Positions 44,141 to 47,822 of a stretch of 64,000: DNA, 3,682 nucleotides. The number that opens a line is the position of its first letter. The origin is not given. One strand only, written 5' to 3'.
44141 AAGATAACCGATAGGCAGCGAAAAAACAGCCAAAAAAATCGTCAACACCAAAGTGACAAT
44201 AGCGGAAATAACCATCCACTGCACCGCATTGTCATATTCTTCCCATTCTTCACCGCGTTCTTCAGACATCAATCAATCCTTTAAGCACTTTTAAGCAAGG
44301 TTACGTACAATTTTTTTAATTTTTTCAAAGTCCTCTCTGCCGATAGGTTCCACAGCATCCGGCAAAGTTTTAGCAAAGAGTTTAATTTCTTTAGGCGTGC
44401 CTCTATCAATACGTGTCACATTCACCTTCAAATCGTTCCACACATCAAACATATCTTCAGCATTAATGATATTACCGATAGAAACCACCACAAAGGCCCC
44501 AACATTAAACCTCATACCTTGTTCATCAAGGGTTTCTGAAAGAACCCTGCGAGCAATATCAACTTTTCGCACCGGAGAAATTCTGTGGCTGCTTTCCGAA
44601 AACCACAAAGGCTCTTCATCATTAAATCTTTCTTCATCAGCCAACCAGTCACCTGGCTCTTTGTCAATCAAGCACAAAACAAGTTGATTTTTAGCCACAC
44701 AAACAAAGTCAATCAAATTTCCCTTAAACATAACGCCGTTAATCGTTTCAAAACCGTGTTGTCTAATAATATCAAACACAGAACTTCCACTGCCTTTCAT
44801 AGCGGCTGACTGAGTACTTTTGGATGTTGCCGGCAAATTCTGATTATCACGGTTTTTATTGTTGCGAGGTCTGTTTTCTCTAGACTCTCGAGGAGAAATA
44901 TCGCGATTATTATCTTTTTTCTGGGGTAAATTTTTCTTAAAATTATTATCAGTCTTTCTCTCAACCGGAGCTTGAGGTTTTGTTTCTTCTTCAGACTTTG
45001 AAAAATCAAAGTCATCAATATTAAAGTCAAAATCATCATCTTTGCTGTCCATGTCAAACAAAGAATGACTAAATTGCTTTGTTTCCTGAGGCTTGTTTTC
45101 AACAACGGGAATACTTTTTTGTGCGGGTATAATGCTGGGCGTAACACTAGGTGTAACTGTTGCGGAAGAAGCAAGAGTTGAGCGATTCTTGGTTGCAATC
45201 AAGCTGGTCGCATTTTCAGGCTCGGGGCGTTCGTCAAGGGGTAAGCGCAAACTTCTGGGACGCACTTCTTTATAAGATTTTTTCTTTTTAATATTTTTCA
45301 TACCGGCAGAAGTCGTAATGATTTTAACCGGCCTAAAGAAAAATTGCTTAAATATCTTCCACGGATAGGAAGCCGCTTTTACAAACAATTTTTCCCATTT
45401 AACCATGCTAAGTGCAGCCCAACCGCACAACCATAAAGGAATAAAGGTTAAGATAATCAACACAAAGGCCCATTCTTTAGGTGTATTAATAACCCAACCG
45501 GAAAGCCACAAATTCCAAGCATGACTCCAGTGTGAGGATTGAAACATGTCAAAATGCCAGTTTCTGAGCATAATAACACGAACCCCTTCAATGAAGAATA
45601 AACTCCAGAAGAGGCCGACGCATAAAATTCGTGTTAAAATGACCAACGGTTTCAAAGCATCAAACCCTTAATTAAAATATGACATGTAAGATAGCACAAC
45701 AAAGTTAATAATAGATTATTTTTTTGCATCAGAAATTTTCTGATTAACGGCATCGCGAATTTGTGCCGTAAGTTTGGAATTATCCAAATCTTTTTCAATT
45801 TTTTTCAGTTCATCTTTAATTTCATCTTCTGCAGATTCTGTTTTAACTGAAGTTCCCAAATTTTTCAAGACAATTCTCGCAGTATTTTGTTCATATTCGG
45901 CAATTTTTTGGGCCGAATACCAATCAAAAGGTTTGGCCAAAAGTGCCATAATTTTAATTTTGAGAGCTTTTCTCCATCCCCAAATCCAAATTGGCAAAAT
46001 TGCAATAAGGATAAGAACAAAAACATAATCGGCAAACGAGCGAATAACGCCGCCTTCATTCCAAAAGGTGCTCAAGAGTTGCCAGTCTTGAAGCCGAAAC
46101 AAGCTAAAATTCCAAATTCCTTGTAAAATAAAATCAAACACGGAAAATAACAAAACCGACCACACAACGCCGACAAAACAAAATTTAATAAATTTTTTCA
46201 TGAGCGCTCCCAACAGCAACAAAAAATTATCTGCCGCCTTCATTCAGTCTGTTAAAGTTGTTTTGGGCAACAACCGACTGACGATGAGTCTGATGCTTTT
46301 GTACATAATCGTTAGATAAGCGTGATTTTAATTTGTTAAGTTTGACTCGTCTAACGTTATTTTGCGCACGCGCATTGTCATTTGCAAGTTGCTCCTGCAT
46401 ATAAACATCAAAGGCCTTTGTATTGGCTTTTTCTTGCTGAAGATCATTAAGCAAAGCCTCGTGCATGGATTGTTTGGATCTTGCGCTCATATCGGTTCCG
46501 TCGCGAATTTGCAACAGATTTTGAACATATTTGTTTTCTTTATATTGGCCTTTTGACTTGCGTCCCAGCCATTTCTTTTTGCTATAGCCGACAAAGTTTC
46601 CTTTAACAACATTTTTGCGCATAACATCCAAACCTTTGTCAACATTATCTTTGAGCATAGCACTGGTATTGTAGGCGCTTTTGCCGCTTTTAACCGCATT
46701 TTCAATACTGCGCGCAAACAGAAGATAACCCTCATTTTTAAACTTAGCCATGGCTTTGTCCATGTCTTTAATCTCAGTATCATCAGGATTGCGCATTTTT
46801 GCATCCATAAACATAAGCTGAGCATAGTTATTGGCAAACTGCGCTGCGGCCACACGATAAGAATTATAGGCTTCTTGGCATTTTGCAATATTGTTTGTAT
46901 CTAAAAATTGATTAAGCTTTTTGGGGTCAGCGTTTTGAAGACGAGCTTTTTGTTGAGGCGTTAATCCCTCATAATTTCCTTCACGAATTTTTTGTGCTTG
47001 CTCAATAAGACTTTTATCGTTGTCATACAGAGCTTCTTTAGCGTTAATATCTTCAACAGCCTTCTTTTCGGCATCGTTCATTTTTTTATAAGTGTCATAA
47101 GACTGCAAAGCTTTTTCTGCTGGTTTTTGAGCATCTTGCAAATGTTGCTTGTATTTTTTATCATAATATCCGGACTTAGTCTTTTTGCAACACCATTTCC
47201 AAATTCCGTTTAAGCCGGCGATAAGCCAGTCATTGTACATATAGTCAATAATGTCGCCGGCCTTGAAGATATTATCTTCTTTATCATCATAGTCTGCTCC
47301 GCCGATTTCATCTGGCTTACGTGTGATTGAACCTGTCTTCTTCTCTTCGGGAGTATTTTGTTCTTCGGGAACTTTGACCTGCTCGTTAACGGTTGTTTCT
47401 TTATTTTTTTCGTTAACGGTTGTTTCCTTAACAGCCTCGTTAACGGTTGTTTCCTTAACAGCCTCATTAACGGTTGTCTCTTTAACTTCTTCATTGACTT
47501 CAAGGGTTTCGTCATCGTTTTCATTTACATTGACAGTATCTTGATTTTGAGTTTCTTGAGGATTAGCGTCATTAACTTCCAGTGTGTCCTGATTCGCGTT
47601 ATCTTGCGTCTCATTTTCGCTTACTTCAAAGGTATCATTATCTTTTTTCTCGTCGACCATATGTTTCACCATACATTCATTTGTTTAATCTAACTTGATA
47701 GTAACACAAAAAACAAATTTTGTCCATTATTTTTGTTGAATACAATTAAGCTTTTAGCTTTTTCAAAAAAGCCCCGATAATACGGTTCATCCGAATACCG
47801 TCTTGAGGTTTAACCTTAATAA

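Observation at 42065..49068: VirD4/TraG-type coupling protein in a six-gene operon of unknowns, with no VirB/Dot core genes nearby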

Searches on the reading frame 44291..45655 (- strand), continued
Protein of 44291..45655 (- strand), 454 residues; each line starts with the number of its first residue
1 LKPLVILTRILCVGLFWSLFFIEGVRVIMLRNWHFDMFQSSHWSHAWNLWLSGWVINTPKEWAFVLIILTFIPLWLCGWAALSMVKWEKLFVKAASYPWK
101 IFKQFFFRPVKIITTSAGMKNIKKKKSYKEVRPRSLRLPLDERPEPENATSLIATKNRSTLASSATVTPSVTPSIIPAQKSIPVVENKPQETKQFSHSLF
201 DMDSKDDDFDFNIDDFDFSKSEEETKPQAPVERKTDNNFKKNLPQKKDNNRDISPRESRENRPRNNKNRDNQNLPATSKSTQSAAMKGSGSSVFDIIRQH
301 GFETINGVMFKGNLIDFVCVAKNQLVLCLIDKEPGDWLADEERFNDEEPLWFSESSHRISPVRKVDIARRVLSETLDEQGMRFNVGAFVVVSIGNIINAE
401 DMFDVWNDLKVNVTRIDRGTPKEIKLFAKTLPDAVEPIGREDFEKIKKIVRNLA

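Call 70: find_encoding_contigs(protein=P0439, flank=10000, max_places=2)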
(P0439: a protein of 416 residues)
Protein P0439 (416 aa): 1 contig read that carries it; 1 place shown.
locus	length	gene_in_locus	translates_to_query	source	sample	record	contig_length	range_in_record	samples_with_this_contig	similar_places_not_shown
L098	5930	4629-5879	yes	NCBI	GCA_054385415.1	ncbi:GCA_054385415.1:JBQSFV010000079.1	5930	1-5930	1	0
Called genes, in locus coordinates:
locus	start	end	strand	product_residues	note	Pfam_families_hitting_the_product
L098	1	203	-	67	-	PF00834:Ribul_P_3_epim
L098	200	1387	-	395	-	PF02491:SHS2_FTSA, PF14450:FtsA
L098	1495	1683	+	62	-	-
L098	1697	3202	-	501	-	PF01225:Mur_ligase, PF08245:Mur_ligase_M, PF02875:Mur_ligase_C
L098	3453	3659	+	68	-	-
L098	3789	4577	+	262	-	PF01177:Asp_Glu_race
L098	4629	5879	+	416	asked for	-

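Call 83: fold_search(model_id=the predicted structure, library=pdb)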
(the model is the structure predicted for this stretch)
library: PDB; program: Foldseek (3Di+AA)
matches with E <= 10: 652; with E <= 0.001: 0
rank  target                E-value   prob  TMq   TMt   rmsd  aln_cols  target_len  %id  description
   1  6qnz_B                9.1e-03  0.94  0.18  0.15  11.5       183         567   12  Crystal structure of the site-specific DNA nickase N.BspD6I E418A Mutant (released 2020-03-04)
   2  2okf_A                1.2e-02  0.57  0.13  0.34   8.2       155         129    9  CRYSTAL STRUCTURE OF A FDXN ELEMENT EXCISION CONTROLLING FACTOR PROTEIN (AVA_3312) FROM ANABAENA VARIABILIS AT 1.60 A  (released 2007-01-30)
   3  6qnz_A                1.3e-02  0.92  0.17  0.14  10.6       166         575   13  Crystal structure of the site-specific DNA nickase N.BspD6I E418A Mutant (released 2020-03-04)
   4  8z4i_B                1.4e-02  0.94  0.13  0.15   5.0       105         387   19  crystal structure of Cdn1 in complex with cA3 (released 2026-02-04)
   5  9dou_A                2.5e-02  0.60  0.16  0.09  14.4       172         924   10  Taeniopygia guttata R2 retrotransposon (R2Tg) initiating target-primed reverse transcription (released 2025-05-21)
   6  5lhc_A                2.7e-02  0.85  0.17  0.14  10.5       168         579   11  The structure of D456A mutant of Nt.BspD6I nicking endonuclease at 0.24 nm resolution . (released 2017-08-16)
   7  2ewf                  2.8e-02  0.90  0.18  0.14   9.9       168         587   13  Crystal structure of the site-specific DNA nickase N.BspD6I (released 2006-11-21)
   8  5liz                  3.4e-02  0.96  0.16  0.13   5.7       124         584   13  The structure of Nt.BspD6I nicking endonuclease with all cysteines mutated by serine residues at 0.19 nm resolution . (released 2017-08-02)
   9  5liq_B                3.9e-02  0.85  0.18  0.14   9.9       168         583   12  The structure of C160S,C508S,C578S mutant of Nt.BspD6I nicking endonuclease at 0.185 nm resolution . (released 2017-08-02)
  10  3fov                  4.1e-02  0.87  0.13  0.46   6.5       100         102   12  Crystal structure of protein RPA0323 of unknown function from Rhodopseudomonas palustris (released 2009-01-13)
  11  5lhc_B                4.4e-02  0.77  0.17  0.14  10.6       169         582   12  The structure of D456A mutant of Nt.BspD6I nicking endonuclease at 0.24 nm resolution . (released 2017-08-16)
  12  8gh6_A                6.9e-02  0.66  0.13  0.07   6.4       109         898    7  Bombyx mori R2 retrotransposon initiating target-primed reverse transcription (released 2023-04-05)
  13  9nl2_A                6.9e-02  0.57  0.15  0.07  12.4       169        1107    8  Structure of R2 retrotransposon protein from Platysternon megacephalum initiating target-primed reverse transcription (released 2025-06-18)
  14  8iby_C                7.8e-02  0.47  0.12  0.07   6.5       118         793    6  Structure of R2 with 5'ORF (released 2023-09-20)
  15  5liq_A                1.7e-01  0.72  0.16  0.13   6.6       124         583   12  The structure of C160S,C508S,C578S mutant of Nt.BspD6I nicking endonuclease at 0.185 nm resolution . (released 2017-08-02)
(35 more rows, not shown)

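Call 88: find_encoding_contigs(protein=P0409, flank=10000, max_places=2)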
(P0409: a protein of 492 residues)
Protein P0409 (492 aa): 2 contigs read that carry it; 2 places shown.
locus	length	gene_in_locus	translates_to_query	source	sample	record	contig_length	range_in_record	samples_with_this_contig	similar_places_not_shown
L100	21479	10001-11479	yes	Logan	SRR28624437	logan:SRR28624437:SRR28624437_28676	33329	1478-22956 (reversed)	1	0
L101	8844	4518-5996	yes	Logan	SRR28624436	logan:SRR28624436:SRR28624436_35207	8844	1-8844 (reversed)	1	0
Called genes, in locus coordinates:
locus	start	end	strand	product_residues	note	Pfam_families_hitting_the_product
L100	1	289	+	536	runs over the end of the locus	PF00239:Resolvase, PF13408:Zn_ribbon_recom (weak)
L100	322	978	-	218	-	PF00834:Ribul_P_3_epim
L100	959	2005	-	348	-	PF01116:F_bP_aldolase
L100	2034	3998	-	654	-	PF00456:Transketolase_N, PF13292:DXP_synthase_N (faint), PF02779:Transket_pyr, PF22613:Transketolase_C_1, PF02780:Transketolase_C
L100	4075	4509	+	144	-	PF00075:RNase_H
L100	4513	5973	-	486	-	PF00515:TPR_1 (faint), PF07719:TPR_2 (faint)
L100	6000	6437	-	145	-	PF03479:PCC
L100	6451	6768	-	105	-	-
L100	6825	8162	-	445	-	PF00289:Biotin_carb_N, PF02222:ATP-grasp, PF02786:CPSase_L_D2, PF07478:Dala_Dala_lig_C, PF02785:Biotin_carb_C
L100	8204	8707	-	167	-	PF00364:Biotin_lipoyl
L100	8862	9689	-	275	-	PF13098:Thioredoxin_2 (faint), PF13462:Thioredoxin_4, PF01323:DSBA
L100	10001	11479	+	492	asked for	-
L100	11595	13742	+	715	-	PF02534:T4SS-DNA_transf, PF10412:TrwB_AAD_bind, PF12696:TraG-D_C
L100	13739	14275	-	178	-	PF18306:LDcluster4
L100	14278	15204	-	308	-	-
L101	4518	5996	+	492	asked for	-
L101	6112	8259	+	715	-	PF02534:T4SS-DNA_transf, PF10412:TrwB_AAD_bind, PF12696:TraG-D_C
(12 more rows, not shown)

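Call 91: find_related_loci(query=A4, collection=metagenome_contigs, flank=10000)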
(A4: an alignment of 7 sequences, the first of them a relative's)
Query A4 (715 aa) in metagenome_contigs; peptide patterns used: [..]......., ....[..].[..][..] (x = any residue, [..] = any of these).
306 stretches matched a pattern; 221 encode a relative of the query (tblastn E <= 1e-3); the best 80 are kept; 80 distinct loci.
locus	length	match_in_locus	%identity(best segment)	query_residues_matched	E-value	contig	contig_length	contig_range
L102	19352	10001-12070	55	16-701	0e+0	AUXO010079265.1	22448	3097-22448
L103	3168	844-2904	55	16-697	0e+0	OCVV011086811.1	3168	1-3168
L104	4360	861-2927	53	16-699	0e+0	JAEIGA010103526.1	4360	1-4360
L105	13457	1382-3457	54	16-697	0e+0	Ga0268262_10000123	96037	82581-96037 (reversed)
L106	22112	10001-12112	51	16-711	0e+0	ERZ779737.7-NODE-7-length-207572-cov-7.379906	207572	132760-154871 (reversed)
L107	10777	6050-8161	51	16-711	0e+0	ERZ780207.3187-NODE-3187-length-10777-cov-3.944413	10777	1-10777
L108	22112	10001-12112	51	16-711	0e+0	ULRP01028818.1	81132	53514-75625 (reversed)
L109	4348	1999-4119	51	16-712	0e+0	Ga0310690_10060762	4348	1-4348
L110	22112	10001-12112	50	16-711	0e+0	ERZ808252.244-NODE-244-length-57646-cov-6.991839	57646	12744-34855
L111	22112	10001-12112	50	16-711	0e+0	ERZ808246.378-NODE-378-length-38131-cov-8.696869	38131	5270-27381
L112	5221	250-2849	49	16-711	0e+0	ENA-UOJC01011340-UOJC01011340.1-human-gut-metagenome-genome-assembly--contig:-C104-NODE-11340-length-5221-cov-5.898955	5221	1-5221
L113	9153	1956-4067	50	16-711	0e+0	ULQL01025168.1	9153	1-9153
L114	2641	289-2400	50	16-711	0e+0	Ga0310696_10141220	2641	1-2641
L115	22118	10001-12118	50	16-711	0e+0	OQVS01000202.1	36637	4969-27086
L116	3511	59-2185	49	17-712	0e+0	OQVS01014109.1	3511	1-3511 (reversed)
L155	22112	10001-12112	49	16-711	0e+0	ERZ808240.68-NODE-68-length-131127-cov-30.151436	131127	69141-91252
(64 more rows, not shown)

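Call 95: search_protein_families(library=pfam, proteins=[L155:860-2383:-, L155:2396-3175:-, L155:3394-4083:-, L155:4161-4868:-, L155:4865-6385:-, L155:6327-7004:-, L155:7064-7621:-, L155:7643-8758:+, L155:8778-9854:+], max_evalue=0.01)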
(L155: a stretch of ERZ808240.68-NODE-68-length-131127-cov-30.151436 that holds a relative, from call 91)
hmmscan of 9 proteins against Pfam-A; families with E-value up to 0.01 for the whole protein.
L155:860-2383:- (507 aa): 2 families
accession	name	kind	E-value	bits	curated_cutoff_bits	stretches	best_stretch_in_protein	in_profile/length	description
PF03524.21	CagX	-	1.9e-12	47.9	34.2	1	82-332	5-195/198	Conjugal transfer protein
PF05036.18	SPOR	-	5.7e-05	23.8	21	1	461-505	34-76/76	SPOR domain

L155:2396-3175:- (259 aa): 1 family
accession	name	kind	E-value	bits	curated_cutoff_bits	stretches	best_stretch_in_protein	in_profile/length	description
PF04335.19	VirB8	-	3.2e-21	76.6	23.2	1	61-254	17-210/213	VirB8 protein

L155:3394-4083:- (229 aa): 1 family
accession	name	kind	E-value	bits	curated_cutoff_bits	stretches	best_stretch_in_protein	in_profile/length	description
PF04335.19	VirB8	-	2e-10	41.3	23.2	1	36-224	23-210/213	VirB8 protein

L155:4161-4868:- (235 aa): 7 families
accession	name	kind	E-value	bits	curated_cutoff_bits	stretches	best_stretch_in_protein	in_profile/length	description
PF02230.22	Abhydrolase_2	-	7.8e-24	85.1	23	1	19-229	10-213/217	Phospholipase/Carboxylesterase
PF00756.26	Esterase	-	8e-07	29.5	22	1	112-156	105-149/251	Putative esterase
PF00561.26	Abhydrolase_1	-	1.4e-06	28.6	25.8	1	106-158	55-103/245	alpha/beta hydrolase fold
PF00326.27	Peptidase_S9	-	5.1e-05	23.3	22.6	0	167-219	139-191/213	Prolyl oligopeptidase family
PF20434.5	BD-FAE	-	0.00013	22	26.8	0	109-144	76-111/215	BD-FAE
PF01738.24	DLH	-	0.00021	21.4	21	1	93-216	68-187/217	Dienelactone hydrolase family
PF12146.15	Hydrolase_4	-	0.0013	18.5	27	0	112-155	68-109/239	Serine aminopeptidase, S33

L155:4865-6385:- (506 aa): 3 families
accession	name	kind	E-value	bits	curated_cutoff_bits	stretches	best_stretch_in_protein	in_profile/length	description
PF00270.35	DEAD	-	1.8e-49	168.1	26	1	55-222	1-165/167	DEAD/DEAH box helicase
PF00271.37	Helicase_C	-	2e-35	121.8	23.5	1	259-367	2-110/110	Helicase conserved C-terminal domain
PF04851.21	ResIII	-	2.5e-08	34.4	22.5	1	55-217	5-162/164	Type III restriction enzyme, res subunit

L155:6327-7004:- (225 aa): 0 families

L155:7064-7621:- (185 aa): 0 families

L155:7643-8758:+ (371 aa): 0 families

L155:8778-9854:+ (358 aa): 0 families

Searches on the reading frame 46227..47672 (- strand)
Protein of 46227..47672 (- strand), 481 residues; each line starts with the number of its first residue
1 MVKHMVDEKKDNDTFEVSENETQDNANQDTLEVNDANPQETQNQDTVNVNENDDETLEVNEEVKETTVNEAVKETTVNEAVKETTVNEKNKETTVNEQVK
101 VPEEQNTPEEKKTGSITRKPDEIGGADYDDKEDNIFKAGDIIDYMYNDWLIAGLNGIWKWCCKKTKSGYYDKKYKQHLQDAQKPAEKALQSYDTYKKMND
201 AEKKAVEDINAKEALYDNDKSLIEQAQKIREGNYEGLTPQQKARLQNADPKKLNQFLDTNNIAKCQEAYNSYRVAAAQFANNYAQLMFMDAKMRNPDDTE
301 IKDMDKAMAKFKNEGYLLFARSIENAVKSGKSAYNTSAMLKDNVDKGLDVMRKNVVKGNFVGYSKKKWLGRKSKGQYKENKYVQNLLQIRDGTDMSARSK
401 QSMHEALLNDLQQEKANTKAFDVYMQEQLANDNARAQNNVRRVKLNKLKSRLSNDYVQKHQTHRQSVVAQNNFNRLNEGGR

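Call 3: search_protein_families(library=pfam, proteins=[window:46227-47672:-], max_evalue=0.1)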
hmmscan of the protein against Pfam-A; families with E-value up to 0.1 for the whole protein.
window:46227-47672:- (481 aa): 0 families

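Call 4: search_protein_families(library=ncbifam, proteins=[window:46227-47672:-], max_evalue=0.1)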
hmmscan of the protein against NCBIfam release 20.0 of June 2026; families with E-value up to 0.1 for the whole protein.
window:46227-47672:- (481 aa): 0 families

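Call 42: search_protein_families(library=padloc, proteins=[window:46227-47672:-], max_evalue=0.1)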
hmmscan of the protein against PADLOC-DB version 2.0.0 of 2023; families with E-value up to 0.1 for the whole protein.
window:46227-47672:- (481 aa): 0 families
